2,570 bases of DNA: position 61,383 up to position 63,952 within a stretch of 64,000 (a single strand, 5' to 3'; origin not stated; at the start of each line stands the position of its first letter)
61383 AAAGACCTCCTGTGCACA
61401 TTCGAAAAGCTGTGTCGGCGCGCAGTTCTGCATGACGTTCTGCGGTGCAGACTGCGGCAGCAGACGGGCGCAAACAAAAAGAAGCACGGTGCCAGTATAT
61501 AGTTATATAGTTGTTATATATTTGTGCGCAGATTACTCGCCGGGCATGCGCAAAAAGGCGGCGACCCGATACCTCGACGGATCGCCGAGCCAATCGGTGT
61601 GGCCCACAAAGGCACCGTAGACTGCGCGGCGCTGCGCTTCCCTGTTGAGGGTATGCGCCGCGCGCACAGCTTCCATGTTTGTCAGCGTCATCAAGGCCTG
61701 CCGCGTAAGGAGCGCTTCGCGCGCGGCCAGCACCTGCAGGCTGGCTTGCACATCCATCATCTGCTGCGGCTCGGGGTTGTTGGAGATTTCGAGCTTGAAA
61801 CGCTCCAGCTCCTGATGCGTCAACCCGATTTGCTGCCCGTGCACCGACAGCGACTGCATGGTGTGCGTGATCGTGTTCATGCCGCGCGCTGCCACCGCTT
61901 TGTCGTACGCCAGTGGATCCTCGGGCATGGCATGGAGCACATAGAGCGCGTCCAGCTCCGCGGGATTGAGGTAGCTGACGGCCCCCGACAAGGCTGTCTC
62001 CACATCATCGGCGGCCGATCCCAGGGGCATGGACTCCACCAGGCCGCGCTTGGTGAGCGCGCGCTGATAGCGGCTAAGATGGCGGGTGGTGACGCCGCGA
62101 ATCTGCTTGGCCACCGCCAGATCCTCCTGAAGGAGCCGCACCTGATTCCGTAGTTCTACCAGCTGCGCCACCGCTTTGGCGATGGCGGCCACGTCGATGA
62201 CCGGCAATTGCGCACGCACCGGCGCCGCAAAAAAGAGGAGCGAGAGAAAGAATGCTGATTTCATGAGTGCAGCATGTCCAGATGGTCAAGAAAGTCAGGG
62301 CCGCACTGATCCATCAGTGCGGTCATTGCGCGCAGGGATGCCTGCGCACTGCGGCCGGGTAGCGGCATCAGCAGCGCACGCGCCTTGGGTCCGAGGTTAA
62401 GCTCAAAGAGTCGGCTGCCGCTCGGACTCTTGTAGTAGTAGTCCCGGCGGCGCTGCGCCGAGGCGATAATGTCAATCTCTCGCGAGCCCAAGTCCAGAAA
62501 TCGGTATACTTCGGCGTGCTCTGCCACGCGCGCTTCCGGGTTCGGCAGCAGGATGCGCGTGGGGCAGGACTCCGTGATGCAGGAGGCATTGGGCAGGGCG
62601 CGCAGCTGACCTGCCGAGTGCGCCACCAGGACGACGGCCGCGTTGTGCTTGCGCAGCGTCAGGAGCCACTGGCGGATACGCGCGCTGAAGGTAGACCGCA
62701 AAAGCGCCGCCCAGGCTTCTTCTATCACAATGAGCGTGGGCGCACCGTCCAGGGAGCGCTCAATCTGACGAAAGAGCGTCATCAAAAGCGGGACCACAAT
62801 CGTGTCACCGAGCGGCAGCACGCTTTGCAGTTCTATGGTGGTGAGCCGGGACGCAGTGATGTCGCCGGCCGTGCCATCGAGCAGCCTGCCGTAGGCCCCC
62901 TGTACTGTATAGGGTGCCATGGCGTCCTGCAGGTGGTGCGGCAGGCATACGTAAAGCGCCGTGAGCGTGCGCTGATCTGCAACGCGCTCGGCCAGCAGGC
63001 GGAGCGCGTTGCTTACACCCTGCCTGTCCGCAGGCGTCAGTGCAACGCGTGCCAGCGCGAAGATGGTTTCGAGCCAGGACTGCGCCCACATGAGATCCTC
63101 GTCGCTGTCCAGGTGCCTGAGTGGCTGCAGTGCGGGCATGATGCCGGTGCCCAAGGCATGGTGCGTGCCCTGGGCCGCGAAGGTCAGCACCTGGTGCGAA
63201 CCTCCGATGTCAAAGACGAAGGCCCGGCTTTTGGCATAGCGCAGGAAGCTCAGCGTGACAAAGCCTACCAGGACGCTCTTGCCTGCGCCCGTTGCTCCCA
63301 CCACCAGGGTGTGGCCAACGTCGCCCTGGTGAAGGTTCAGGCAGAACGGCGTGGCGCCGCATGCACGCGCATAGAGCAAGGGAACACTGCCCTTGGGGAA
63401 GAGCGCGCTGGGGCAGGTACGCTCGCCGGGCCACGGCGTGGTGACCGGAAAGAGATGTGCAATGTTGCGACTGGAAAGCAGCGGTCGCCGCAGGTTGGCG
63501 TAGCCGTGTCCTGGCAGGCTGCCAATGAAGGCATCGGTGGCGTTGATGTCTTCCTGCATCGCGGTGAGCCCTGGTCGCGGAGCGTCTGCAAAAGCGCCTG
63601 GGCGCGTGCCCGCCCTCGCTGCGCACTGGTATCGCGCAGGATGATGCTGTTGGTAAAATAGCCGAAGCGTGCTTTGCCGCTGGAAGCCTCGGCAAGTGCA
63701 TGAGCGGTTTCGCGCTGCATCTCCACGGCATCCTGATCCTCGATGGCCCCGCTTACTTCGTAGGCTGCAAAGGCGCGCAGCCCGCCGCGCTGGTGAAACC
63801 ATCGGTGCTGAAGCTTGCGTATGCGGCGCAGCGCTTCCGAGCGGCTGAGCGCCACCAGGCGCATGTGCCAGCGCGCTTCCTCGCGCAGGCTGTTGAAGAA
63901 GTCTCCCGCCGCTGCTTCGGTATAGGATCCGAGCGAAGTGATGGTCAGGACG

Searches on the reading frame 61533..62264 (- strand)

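Call 61: search_protein_families(library=pfam, proteins=[window:61533-62264:-], max_evalue=0.001)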
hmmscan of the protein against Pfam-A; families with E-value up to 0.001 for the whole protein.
window:61533-62264:- (243 aa): 1 family
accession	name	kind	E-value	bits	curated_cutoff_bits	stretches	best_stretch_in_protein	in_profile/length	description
PF07996.16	T4SS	-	9.8e-07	29.8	24.7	1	19-199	1-185/197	Type IV secretion system proteins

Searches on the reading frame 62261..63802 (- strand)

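Call 15: search_protein_families(library=pfam, proteins=[window:62261-63802:-], max_evalue=0.01)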
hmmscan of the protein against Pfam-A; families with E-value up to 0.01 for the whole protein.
window:62261-63802:- (513 aa): 5 families
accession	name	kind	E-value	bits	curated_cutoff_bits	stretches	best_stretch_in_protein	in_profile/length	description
PF19044.6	P-loop_TraG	-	3.3e-12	46.2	25.8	1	294-453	187-349/413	TraG P-loop domain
PF10412.15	TrwB_AAD_bind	-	5.2e-06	26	20.5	0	161-203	14-55/387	Type IV secretion-system coupling protein DNA-binding domain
PF01580.24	FtsK_SpoIIIE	-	0.0022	17.9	24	1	152-187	30-64/221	FtsK/SpoIIIE family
PF13191.12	AAA_16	-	0.0064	17.4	32.6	0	158-269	20-118/167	AAA ATPase domain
PF01935.23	DUF87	-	0.0065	17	23.2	0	153-202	14-63/220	Helicase HerA, central domain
